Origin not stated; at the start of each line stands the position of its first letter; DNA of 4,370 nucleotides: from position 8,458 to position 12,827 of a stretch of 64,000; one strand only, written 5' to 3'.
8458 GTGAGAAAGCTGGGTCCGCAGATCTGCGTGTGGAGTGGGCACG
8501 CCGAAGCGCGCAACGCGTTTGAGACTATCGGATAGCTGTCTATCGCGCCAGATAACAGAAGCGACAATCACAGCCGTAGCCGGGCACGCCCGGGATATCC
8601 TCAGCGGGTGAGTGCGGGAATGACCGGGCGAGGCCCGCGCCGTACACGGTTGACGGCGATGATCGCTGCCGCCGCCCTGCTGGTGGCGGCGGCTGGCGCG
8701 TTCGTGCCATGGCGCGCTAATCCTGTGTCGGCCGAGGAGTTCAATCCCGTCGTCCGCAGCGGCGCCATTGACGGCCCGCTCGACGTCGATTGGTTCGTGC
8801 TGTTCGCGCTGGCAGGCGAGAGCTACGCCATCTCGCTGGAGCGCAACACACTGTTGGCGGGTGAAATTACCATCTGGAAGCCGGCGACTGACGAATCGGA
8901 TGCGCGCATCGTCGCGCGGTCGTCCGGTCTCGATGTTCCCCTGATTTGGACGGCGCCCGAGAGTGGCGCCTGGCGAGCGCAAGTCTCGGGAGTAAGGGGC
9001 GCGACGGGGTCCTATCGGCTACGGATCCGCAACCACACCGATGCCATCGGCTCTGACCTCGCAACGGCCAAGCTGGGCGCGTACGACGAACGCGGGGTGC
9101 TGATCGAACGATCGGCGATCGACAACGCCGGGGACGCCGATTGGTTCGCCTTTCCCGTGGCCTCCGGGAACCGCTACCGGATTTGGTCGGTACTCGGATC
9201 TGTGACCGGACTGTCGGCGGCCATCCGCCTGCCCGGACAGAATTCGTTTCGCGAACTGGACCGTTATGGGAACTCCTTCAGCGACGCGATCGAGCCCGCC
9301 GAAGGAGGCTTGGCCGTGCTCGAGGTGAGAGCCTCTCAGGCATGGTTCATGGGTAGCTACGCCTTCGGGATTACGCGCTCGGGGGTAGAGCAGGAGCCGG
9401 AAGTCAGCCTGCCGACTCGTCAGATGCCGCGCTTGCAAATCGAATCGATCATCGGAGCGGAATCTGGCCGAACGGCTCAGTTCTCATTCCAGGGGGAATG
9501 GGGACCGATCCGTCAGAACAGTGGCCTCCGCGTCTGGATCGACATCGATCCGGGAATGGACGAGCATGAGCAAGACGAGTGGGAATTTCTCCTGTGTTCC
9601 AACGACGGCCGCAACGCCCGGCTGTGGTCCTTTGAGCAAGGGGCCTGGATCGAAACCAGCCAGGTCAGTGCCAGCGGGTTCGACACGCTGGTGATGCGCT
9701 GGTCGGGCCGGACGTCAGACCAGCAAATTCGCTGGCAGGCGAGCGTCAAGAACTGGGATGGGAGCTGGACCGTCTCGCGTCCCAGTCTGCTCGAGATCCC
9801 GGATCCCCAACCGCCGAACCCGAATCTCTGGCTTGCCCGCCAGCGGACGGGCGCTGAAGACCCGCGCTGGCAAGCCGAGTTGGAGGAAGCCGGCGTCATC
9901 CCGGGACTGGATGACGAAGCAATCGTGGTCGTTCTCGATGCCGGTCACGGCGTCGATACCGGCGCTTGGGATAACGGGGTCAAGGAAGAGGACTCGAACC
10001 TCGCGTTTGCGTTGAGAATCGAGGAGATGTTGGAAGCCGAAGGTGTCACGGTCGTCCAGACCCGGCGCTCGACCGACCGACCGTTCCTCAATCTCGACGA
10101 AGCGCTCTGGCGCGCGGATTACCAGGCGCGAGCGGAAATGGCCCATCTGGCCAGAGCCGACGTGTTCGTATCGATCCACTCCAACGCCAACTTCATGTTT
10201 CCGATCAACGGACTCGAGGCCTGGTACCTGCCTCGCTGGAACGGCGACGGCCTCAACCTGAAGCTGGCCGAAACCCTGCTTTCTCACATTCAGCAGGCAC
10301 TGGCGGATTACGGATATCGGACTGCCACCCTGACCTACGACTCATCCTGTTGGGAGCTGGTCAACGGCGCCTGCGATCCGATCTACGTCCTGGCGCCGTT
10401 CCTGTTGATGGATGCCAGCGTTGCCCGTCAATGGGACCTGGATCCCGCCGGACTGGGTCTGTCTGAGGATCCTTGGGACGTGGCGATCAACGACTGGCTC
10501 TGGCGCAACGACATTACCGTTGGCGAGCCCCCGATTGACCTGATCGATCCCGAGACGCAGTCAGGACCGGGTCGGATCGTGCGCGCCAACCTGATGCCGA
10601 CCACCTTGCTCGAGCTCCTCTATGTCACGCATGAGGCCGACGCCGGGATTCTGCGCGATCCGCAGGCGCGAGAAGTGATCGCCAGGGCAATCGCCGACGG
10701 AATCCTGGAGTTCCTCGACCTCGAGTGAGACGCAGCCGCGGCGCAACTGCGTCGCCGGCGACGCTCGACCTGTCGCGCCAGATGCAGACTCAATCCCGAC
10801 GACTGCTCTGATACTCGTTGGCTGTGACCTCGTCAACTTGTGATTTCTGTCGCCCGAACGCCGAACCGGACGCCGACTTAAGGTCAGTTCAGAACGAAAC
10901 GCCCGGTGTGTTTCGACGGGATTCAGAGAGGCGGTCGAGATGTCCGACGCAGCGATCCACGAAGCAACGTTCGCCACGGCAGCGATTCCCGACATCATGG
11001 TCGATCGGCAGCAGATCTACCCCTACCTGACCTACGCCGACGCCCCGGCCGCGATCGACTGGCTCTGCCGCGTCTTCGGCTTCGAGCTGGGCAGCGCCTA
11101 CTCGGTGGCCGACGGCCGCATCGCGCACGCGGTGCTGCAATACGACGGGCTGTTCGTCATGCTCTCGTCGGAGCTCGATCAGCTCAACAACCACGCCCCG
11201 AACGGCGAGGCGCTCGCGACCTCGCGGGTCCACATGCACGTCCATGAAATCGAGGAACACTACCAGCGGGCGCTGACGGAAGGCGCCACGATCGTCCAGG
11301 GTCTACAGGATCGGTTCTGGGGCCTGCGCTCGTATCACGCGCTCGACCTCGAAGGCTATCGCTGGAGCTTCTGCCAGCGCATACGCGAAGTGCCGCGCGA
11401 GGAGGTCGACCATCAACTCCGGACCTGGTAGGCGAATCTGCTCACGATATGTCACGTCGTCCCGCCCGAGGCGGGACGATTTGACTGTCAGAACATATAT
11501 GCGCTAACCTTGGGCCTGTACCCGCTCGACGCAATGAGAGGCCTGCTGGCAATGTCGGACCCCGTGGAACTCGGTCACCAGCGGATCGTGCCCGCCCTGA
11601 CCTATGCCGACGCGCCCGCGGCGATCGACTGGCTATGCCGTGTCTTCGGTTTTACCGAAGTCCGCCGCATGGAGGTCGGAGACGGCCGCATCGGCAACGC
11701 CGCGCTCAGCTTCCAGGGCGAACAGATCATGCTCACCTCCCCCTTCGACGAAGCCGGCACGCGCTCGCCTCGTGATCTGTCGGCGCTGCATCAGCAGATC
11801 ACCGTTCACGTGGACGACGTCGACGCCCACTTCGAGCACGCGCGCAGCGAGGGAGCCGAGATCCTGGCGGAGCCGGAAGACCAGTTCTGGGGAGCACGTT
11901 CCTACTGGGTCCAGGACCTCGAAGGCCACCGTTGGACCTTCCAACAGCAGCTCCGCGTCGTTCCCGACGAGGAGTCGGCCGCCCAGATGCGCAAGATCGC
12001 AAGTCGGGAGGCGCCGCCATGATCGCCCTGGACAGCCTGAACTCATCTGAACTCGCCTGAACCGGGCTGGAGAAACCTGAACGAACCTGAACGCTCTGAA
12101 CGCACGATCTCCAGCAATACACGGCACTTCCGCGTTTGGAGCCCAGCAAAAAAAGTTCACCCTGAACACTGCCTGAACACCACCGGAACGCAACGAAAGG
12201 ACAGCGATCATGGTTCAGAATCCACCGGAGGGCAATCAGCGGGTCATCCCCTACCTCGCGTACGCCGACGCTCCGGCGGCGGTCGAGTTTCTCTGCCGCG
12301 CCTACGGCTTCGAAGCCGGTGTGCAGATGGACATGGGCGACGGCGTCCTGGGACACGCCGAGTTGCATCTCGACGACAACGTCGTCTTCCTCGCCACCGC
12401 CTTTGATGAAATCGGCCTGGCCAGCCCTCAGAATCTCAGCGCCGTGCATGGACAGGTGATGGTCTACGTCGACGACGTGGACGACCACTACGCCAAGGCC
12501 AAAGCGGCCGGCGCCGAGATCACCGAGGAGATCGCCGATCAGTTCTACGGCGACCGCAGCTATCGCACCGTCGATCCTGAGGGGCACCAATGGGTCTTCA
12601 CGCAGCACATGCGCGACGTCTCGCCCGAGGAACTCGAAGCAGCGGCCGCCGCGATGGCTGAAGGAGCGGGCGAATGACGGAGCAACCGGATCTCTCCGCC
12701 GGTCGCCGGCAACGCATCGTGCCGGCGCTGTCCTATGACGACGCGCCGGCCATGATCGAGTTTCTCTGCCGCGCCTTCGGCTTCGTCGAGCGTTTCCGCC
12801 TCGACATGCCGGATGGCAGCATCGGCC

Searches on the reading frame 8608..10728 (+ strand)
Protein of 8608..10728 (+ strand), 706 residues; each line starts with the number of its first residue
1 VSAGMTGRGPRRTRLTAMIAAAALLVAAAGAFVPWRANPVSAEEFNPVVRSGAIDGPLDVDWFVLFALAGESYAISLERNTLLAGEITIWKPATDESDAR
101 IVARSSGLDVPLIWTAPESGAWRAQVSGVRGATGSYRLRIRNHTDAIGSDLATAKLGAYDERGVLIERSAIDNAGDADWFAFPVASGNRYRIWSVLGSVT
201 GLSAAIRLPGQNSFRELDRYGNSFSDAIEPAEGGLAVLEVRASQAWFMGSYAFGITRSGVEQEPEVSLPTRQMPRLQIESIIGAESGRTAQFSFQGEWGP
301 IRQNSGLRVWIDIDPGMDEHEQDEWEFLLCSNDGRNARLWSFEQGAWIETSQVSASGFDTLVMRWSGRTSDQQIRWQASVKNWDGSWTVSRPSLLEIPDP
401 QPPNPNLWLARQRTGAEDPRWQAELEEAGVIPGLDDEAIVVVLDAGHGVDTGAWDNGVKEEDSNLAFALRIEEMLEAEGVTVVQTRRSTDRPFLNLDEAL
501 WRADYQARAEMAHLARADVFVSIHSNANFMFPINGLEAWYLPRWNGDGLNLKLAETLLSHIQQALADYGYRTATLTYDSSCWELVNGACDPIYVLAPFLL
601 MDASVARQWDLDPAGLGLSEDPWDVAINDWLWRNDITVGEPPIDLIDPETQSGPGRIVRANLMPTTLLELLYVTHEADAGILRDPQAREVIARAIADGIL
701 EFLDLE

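Call 93: search_protein_families(library=pfam, proteins=[window:8608-10728:+], max_evalue=0.00001)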
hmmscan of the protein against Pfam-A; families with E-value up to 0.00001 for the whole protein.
window:8608-10728:+ (706 aa): 1 family
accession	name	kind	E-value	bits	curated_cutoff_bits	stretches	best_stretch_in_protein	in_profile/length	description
PF01520.23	Amidase_3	-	6e-29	101.7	27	1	441-575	1-128/174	N-acetylmuramoyl-L-alanine amidase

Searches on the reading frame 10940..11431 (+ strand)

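Call 93: search_protein_families(library=pfam, proteins=[window:10940-11431:+], max_evalue=0.00001)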
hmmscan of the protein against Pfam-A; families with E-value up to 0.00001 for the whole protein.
window:10940-11431:+ (163 aa): 1 family
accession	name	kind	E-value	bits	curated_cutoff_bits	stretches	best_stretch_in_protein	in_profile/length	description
PF00903.31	Glyoxalase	-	1.3e-10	42.2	20.6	1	30-144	7-121/121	Glyoxalase/Bleomycin resistance protein/Dioxygenase superfamily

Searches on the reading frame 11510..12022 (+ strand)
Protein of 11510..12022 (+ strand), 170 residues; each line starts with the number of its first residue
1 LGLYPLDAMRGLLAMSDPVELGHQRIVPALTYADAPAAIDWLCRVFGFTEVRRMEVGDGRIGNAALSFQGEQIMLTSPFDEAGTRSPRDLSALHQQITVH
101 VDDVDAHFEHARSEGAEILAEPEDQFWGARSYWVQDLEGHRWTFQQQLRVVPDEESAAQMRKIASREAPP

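Call 93: search_protein_families(library=pfam, proteins=[window:11510-12022:+], max_evalue=0.00001)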
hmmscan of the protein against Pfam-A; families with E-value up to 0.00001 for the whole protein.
window:11510-12022:+ (170 aa): 1 family
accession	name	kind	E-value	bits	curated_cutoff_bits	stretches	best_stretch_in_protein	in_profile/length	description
PF00903.31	Glyoxalase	-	4.9e-16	59.6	20.6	1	29-144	6-121/121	Glyoxalase/Bleomycin resistance protein/Dioxygenase superfamily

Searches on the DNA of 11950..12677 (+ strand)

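Call 19: search_rna_families(source=window, start=11950, end=12260, threshold=evalue, max_evalue=10)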
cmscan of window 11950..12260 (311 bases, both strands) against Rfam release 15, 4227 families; matches with E-value up to 10: 1.
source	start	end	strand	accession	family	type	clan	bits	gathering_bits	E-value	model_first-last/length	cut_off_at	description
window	12122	12186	+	RF02959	DUF3085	Cis-reg;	-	12.4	40.6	9.8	1-76/76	no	DUF3085 RNA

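Call 70: search_with_rna_model(model_id=R1, sources=[L080, L081, L082, L083, L084, L085, L086, L087], max_evalue=1)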
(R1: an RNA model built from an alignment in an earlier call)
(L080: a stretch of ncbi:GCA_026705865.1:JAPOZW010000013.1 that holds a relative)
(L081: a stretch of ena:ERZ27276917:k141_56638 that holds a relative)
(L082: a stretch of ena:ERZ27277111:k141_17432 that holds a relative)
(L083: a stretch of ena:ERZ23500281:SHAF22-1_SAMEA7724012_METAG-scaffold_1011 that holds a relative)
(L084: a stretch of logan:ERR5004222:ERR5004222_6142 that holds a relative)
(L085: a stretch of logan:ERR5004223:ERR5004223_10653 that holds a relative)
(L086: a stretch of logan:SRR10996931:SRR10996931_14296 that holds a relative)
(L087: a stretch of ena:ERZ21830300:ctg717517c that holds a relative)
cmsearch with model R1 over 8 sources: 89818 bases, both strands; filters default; matches with E-value up to 1: 1.
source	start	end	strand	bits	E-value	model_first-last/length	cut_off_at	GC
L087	7457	7529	-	17.7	0.055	1-73/73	no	0.55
